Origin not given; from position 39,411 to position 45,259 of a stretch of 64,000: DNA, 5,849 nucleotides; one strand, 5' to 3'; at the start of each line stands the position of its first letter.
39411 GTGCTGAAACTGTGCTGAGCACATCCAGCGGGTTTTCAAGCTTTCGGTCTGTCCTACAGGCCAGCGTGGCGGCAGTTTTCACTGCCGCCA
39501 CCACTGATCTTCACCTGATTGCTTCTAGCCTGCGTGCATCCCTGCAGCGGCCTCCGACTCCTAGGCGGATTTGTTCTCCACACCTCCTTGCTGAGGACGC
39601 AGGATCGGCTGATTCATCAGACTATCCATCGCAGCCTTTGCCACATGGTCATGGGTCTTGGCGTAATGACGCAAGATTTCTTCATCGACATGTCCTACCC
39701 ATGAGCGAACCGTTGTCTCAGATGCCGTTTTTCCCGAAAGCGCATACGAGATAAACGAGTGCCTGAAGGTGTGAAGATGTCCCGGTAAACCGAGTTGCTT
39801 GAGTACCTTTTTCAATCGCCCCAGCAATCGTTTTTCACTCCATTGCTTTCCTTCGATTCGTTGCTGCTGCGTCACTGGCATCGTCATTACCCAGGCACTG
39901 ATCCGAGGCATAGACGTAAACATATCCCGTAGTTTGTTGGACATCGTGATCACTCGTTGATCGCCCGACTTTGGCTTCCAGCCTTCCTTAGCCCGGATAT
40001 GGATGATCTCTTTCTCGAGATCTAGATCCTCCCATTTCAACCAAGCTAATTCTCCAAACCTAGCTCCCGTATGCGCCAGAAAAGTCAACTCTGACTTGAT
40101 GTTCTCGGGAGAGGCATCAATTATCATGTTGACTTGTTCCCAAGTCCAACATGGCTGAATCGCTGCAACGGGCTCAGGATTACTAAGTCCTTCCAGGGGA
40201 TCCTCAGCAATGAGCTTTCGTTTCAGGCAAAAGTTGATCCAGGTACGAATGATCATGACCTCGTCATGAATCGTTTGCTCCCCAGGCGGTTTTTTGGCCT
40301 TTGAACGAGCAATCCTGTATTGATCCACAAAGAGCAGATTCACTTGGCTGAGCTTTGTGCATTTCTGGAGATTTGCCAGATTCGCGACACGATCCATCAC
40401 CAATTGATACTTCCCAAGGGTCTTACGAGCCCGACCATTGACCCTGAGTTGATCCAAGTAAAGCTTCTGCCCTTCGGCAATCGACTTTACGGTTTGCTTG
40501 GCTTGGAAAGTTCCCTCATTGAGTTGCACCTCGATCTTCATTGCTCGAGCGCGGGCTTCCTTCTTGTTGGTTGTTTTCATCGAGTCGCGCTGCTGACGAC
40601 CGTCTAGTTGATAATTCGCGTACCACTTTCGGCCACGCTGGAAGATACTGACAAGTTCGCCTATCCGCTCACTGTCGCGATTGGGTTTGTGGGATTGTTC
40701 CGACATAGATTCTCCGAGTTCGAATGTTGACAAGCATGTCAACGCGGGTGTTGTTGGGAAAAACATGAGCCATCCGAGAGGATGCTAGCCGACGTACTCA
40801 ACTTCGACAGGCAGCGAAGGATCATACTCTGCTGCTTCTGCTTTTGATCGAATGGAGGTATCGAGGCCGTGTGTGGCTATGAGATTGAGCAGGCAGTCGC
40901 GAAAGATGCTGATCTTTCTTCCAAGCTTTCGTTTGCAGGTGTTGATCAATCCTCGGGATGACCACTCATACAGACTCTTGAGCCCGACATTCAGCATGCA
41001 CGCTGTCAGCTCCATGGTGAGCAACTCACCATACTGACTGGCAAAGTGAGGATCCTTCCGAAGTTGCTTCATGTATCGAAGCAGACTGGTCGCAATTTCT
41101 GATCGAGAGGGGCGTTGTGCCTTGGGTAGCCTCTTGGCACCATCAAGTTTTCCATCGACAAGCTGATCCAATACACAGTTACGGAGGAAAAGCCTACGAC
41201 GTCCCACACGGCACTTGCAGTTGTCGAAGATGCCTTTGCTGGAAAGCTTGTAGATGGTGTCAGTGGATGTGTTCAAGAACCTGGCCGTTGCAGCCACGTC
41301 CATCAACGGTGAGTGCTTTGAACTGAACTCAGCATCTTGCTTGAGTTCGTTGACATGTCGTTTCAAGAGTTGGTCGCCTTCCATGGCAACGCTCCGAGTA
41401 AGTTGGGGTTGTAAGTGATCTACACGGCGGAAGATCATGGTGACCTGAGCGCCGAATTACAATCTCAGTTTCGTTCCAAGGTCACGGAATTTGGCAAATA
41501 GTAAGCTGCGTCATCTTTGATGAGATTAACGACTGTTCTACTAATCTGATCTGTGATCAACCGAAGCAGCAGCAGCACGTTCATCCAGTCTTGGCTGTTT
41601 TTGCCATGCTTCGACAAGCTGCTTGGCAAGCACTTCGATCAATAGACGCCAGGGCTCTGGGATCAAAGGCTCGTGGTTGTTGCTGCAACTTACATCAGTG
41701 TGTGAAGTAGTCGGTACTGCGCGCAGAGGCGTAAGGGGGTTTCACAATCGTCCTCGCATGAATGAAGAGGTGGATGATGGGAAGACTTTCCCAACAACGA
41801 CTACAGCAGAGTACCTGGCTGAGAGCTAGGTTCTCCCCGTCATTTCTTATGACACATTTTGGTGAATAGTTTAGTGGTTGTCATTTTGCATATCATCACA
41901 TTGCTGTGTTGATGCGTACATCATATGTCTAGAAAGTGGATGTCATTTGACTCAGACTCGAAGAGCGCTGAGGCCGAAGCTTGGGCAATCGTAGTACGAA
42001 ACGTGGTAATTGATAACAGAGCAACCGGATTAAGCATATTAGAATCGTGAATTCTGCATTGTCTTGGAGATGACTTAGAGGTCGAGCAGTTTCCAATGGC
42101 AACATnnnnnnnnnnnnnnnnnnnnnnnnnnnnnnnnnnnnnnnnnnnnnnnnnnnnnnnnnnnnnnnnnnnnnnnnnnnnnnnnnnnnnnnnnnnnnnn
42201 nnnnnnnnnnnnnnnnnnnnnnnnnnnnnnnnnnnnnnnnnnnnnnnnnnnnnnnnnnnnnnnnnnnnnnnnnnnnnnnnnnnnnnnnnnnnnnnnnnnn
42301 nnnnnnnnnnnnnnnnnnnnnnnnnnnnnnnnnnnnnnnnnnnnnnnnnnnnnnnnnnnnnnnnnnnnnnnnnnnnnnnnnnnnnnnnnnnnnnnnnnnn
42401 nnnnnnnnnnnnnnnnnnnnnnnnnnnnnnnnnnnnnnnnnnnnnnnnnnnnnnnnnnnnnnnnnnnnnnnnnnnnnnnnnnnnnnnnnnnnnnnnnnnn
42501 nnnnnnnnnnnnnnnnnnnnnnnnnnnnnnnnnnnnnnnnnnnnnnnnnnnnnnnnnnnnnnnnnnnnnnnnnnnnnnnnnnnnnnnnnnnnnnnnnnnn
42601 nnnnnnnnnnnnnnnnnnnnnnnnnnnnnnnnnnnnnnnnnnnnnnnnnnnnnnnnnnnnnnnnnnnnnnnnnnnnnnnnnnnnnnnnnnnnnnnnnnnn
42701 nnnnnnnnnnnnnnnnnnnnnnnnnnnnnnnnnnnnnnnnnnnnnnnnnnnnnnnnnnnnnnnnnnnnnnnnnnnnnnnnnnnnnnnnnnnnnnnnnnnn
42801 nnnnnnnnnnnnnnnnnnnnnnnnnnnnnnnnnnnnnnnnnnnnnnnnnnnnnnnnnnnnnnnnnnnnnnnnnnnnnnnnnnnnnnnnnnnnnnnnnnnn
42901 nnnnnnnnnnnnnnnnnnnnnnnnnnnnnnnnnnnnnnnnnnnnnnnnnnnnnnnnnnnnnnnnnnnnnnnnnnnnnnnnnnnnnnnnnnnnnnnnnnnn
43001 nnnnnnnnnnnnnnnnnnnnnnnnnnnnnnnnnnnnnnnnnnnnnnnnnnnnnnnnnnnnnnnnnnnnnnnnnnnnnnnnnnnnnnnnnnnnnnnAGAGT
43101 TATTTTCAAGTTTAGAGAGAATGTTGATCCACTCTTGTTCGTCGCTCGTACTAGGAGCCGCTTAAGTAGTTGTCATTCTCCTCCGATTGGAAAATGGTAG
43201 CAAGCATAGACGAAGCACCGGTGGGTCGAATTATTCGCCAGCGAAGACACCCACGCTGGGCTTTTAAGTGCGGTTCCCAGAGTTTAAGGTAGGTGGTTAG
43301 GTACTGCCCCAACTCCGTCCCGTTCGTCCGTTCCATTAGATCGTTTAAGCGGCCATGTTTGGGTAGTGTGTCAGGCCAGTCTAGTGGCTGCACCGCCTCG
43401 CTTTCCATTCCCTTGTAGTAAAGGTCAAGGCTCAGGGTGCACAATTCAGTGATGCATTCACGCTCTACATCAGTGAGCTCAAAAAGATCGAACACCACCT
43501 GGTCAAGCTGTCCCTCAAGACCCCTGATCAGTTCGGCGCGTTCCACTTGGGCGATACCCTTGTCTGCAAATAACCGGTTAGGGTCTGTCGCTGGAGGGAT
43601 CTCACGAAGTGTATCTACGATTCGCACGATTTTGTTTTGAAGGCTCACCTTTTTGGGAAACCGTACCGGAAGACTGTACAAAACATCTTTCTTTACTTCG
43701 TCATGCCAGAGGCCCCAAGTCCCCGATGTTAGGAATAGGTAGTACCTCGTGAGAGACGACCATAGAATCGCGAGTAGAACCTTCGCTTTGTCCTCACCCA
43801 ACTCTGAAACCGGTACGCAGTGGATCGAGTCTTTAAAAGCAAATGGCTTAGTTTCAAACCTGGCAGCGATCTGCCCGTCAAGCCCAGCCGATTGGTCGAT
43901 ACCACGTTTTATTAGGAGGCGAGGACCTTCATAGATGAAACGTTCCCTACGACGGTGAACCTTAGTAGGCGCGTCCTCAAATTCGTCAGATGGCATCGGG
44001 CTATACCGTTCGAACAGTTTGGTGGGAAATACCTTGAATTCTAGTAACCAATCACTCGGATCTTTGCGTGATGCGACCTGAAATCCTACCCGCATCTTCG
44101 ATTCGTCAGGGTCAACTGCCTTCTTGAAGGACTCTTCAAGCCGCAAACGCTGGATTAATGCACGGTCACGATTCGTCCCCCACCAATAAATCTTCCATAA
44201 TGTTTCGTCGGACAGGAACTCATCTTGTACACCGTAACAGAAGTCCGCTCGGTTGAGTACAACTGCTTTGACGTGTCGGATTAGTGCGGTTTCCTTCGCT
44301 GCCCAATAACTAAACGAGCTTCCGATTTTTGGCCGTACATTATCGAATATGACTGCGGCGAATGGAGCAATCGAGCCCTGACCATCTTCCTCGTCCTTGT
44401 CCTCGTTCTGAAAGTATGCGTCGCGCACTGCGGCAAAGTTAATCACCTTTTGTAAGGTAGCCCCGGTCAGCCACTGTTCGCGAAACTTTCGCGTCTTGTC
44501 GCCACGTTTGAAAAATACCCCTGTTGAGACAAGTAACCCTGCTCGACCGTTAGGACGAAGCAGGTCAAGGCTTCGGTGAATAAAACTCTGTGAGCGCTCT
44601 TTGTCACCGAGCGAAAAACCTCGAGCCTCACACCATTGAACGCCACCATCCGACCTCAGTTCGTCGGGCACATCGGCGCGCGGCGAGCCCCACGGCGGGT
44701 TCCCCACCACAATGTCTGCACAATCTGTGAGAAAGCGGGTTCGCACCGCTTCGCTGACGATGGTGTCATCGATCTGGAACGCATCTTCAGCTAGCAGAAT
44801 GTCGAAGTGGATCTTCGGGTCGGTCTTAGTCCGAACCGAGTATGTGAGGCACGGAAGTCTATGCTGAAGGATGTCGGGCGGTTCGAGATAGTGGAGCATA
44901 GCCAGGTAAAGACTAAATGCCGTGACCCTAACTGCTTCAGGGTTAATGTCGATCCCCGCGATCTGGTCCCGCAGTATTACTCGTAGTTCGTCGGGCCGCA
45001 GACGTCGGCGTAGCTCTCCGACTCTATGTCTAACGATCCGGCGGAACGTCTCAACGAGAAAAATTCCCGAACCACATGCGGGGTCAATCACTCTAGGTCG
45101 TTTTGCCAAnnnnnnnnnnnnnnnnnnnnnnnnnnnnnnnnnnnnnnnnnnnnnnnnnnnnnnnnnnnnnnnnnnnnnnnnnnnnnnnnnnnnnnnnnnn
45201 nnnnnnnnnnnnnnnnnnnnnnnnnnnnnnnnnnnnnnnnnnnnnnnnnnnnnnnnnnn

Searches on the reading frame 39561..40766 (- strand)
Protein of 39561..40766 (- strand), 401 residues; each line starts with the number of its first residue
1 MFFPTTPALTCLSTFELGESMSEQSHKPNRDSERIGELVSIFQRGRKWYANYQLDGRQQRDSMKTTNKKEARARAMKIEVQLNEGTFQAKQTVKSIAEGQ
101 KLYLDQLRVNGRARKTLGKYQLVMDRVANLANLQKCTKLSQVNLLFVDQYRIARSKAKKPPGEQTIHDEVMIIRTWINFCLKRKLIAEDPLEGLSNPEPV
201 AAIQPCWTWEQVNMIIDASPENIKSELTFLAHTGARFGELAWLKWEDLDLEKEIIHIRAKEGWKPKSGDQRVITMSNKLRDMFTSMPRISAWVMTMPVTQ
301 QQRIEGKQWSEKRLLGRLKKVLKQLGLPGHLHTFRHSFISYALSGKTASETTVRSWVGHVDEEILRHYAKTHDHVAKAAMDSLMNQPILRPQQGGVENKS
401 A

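Call 51: search_protein_families(library=pfam, proteins=[window:39561-40766:-], max_evalue=0.01)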
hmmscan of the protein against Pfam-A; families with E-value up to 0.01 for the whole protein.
window:39561-40766:- (401 aa): 1 family
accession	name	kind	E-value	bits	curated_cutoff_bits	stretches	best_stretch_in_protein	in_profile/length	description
PF00589.27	Phage_integrase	-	1.8e-15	57.6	27.1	1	210-372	6-169/172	Phage integrase family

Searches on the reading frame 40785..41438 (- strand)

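Call 79: search_protein_families(library=pfam, proteins=[window:40785-41438:-], max_evalue=0.001)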
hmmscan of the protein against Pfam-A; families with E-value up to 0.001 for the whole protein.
window:40785-41438:- (217 aa): 1 family
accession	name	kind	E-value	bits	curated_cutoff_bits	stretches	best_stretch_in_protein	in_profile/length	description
PF12728.13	HTH_17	-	4.1e-11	43.4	27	1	45-90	1-44/51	Helix-turn-helix domain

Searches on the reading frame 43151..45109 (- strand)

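Call 79: search_protein_families(library=pfam, proteins=[window:43151-45109:-], max_evalue=0.001)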
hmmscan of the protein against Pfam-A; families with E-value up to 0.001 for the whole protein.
window:43151-45109:- (652 aa): 4 families
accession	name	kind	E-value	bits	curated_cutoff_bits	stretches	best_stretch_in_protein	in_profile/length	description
PF07669.17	Eco57I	-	7.2e-17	62.4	25.3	1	49-226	2-166/171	Eco57I restriction-modification methylase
PF02384.22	N6_Mtase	-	2.8e-12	47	20.4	1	107-226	105-214/311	N-6 DNA Methylase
PF20473.4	MmeI_Mtase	-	1.5e-08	34.5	27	1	4-74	20-89/259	MmeI, DNA-methyltransferase domain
PF01170.24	UPF0020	-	9.3e-05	22.6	22.3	0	6-63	31-92/197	RMKL-like, methyltransferase domain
